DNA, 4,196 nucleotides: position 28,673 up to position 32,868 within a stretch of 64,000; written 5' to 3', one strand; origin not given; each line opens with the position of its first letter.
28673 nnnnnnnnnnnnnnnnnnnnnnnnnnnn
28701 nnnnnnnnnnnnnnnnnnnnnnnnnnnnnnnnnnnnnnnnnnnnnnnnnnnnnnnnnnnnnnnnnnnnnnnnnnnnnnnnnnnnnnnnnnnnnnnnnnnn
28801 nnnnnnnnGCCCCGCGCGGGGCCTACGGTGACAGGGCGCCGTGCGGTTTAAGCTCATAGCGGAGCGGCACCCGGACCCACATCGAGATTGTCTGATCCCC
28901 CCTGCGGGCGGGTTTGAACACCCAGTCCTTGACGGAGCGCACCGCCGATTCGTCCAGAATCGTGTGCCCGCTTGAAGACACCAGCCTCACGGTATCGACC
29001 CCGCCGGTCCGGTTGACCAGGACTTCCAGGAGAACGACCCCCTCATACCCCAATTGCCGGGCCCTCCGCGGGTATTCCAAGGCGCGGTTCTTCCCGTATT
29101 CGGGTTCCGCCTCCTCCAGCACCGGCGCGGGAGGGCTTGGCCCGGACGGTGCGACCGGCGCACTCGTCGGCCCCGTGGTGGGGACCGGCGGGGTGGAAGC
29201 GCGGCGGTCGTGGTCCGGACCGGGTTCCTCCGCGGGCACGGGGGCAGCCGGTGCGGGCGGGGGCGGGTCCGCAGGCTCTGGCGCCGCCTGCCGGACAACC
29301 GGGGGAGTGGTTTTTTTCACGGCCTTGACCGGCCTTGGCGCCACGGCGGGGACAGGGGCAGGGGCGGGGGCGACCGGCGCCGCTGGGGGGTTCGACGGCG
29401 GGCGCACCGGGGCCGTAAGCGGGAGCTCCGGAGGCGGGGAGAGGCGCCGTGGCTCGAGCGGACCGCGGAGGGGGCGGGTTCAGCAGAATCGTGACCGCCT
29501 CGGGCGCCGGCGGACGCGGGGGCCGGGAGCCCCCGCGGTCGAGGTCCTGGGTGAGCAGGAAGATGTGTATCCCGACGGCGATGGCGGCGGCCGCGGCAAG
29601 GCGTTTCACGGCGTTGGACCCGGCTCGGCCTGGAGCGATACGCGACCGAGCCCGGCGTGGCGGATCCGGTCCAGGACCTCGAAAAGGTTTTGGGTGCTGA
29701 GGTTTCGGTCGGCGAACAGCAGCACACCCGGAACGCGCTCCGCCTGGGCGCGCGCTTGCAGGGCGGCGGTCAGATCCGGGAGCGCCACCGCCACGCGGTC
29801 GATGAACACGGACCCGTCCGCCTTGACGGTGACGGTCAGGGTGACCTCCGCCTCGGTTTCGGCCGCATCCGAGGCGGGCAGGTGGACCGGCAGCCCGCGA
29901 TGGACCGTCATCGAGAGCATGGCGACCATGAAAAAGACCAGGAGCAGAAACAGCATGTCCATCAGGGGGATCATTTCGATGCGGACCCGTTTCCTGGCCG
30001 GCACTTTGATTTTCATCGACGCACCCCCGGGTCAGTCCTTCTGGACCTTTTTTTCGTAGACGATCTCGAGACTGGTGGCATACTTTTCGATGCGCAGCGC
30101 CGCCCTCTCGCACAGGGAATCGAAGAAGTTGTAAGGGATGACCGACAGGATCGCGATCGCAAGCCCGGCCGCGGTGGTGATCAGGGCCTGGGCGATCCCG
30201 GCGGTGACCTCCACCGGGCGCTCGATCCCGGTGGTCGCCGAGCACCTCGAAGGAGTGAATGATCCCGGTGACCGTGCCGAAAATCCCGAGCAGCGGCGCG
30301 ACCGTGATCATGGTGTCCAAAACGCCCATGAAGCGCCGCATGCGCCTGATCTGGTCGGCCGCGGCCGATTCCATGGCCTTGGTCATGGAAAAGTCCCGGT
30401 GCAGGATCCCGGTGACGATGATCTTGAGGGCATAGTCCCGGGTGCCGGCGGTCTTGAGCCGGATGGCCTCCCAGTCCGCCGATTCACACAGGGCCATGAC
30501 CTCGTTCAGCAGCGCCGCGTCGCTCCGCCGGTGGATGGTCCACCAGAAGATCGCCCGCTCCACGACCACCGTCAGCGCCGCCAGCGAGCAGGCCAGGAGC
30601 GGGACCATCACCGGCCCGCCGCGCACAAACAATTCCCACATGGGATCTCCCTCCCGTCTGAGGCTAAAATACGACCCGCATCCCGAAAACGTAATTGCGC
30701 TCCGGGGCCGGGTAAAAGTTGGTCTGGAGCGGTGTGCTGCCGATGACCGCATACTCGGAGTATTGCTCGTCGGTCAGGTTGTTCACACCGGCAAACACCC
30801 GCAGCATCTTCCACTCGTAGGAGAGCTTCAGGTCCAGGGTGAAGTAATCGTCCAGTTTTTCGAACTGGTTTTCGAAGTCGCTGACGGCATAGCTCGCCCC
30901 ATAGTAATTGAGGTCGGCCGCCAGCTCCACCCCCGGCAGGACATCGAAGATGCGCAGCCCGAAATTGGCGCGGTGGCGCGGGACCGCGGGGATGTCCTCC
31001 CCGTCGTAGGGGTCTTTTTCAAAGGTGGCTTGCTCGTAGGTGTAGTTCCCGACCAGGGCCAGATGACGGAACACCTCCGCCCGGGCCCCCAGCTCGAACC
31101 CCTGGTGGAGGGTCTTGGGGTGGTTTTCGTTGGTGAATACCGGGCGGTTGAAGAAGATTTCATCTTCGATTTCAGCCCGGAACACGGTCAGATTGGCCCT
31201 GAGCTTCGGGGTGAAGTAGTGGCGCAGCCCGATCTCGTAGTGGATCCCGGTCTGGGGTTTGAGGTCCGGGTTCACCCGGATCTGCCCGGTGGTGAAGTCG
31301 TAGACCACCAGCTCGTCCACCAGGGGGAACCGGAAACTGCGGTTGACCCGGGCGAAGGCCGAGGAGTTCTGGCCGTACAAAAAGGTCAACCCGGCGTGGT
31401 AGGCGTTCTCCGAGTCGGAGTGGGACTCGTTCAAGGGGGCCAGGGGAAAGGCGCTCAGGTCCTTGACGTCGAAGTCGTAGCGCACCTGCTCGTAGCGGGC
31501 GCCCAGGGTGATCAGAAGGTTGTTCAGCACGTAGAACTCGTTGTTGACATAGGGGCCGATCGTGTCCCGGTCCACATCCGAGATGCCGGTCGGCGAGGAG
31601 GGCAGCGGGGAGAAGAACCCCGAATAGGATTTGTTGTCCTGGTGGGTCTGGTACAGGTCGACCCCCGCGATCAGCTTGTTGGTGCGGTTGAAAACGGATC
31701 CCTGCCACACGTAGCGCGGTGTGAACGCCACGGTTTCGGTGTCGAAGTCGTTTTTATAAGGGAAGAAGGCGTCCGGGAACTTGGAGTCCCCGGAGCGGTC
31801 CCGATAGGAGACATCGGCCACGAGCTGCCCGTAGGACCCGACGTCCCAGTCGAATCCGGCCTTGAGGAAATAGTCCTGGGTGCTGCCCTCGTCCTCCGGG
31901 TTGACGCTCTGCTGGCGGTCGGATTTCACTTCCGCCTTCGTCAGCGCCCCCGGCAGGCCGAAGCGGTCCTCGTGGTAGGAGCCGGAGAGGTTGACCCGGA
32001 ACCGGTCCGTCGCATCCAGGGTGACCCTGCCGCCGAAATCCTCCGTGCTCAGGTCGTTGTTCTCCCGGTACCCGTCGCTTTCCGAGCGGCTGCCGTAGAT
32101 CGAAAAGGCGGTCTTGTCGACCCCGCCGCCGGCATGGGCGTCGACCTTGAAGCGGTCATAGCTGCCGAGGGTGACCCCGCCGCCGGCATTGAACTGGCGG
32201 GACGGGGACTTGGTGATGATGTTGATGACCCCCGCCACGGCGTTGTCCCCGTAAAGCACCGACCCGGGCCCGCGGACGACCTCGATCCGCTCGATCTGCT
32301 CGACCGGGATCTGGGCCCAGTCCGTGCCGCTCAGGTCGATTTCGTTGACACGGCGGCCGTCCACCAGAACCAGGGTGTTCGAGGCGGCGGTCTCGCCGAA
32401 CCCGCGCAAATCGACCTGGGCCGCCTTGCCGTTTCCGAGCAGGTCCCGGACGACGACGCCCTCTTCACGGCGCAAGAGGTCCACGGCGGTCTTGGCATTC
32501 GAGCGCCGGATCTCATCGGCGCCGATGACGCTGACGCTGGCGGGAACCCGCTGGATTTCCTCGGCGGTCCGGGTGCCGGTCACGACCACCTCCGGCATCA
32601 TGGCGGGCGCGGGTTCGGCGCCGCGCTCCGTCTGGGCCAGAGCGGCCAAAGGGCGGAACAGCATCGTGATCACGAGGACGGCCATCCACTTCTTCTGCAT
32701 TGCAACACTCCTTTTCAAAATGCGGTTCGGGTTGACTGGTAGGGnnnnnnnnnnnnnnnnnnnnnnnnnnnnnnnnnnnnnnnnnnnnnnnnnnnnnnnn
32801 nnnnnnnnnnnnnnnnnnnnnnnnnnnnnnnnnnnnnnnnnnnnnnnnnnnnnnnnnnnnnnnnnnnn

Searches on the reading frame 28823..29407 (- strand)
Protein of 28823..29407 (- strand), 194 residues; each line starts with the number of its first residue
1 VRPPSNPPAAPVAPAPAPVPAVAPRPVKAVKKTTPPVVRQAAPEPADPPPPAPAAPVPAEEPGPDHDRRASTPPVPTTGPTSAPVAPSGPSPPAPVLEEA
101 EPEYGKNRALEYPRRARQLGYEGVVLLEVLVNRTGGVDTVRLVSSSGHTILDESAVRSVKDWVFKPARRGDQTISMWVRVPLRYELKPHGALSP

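Call 3: search_protein_families(library=pfam, proteins=[window:28823-29407:-], max_evalue=0.01)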
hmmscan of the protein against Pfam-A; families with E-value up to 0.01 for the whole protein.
window:28823-29407:- (194 aa): 2 families
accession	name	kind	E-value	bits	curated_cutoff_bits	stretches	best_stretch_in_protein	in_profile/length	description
PF03544.19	TonB_C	-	2.8e-21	76.2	24.6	1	109-186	2-79/79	Gram-negative bacterial TonB protein C-terminal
PF13103.11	TonB_2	-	0.00074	20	22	1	120-166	23-69/85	TonB C terminal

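Call 5: search_protein_families(library=ncbifam, proteins=[window:28823-29407:-], max_evalue=0.001)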
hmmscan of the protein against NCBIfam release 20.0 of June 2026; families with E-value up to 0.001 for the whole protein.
window:28823-29407:- (194 aa): 4 families
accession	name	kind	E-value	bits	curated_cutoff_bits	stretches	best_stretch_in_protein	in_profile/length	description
TIGR01352.1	tonB_Cterm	subfamily_domain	9.8e-20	70.7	27.1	1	111-187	2-76/76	TonB family protein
NF038079.1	TonB_sider_MxcH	equivalog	1.4e-09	36.6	925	1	106-187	6-86/792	TonB-dependent siderophore myxochelin receptor MxcH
NF047760.1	LIC10042_TonB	equivalog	4.8e-08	33.3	100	1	108-168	83-143/156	LIC_10042 family TonB-like protein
NF033768.1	myxo_SS_tail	domain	0.00063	19.8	40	1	118-175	28-86/92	AgmX/PglI C-terminal domain-containing protein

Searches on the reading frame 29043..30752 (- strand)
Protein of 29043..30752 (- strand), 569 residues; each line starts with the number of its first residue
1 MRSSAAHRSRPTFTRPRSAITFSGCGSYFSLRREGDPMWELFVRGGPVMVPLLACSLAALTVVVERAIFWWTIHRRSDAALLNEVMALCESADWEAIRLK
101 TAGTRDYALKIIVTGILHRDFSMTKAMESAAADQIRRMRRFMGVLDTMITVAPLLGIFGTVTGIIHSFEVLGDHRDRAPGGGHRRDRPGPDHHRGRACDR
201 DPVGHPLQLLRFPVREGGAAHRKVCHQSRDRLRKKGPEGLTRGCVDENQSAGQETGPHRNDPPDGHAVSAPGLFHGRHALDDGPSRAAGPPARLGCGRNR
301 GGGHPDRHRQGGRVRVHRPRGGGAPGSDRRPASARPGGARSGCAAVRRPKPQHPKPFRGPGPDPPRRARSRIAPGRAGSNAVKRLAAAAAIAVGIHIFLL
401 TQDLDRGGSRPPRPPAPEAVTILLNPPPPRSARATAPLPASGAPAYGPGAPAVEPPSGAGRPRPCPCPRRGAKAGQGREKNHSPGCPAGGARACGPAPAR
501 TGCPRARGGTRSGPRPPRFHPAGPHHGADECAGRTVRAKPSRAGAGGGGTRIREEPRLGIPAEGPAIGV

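Call 3: search_protein_families(library=pfam, proteins=[window:29043-30752:-], max_evalue=0.01)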
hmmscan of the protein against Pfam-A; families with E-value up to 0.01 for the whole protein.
window:29043-30752:- (569 aa): 1 family
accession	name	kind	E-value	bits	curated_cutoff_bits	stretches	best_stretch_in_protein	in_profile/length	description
PF01618.21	MotA_ExbB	-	2.4e-14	53.6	22.9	1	121-174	25-78/127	MotA/TolQ/ExbB proton channel family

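Call 5: search_protein_families(library=ncbifam, proteins=[window:29043-30752:-], max_evalue=0.001)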
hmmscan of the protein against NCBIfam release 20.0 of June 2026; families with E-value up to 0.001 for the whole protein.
window:29043-30752:- (569 aa): 4 families
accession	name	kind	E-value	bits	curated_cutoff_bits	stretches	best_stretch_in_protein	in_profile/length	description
TIGR02796.1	tolQ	equivalog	2.1e-08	34.2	221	1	123-175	104-156/216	protein TolQ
TIGR02797.1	exbB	equivalog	3.2e-07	30.4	206.2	1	123-169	100-146/211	tonB-system energizer ExbB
NF008066.0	PRK10801.1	equivalog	0.00015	21.3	403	1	124-173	109-158/230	Tol-Pal system protein TolQ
NF007722.0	PRK10414.1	equivalog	0.00036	20.1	402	1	128-168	116-156/244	tol-pal system-associated acyl-CoA thioesterase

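Call 50: search_protein_families(library=pfam, proteins=[window:29043-30752:-], max_evalue=0.0001)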
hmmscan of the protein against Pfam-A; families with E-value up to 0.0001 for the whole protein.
window:29043-30752:- (569 aa): 1 family
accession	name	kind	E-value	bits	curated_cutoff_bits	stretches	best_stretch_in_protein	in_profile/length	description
PF01618.21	MotA_ExbB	-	2.4e-14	53.6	22.9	1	121-174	25-78/127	MotA/TolQ/ExbB proton channel family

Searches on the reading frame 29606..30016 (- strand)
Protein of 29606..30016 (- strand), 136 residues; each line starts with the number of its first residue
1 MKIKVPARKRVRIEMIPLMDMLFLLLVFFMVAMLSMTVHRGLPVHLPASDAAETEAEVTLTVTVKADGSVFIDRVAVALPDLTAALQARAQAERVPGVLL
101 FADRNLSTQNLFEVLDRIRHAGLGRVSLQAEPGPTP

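Call 50: search_protein_families(library=pfam, proteins=[window:29606-30016:-], max_evalue=0.0001)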
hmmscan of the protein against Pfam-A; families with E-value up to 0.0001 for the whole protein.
window:29606-30016:- (136 aa): 1 family
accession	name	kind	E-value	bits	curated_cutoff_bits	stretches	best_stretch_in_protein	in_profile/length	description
PF02472.21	ExbD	-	1.2e-28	100.2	25.4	1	9-132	4-127/128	Biopolymer transport protein ExbD/TolR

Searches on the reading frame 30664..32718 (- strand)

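Call 50: search_protein_families(library=pfam, proteins=[window:30664-32718:-], max_evalue=0.0001)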
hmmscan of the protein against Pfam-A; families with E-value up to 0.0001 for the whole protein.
window:30664-32718:- (684 aa): 2 families
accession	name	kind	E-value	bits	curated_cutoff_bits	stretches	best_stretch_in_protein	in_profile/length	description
PF00593.30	TonB_dep_Rec_b-barrel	-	2.8e-51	176.2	27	1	235-648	25-436/436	TonB dependent receptor-like, beta-barrel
PF07715.20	Plug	-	1.7e-27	96.5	23.9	1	55-164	2-107/107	TonB-dependent Receptor Plug Domain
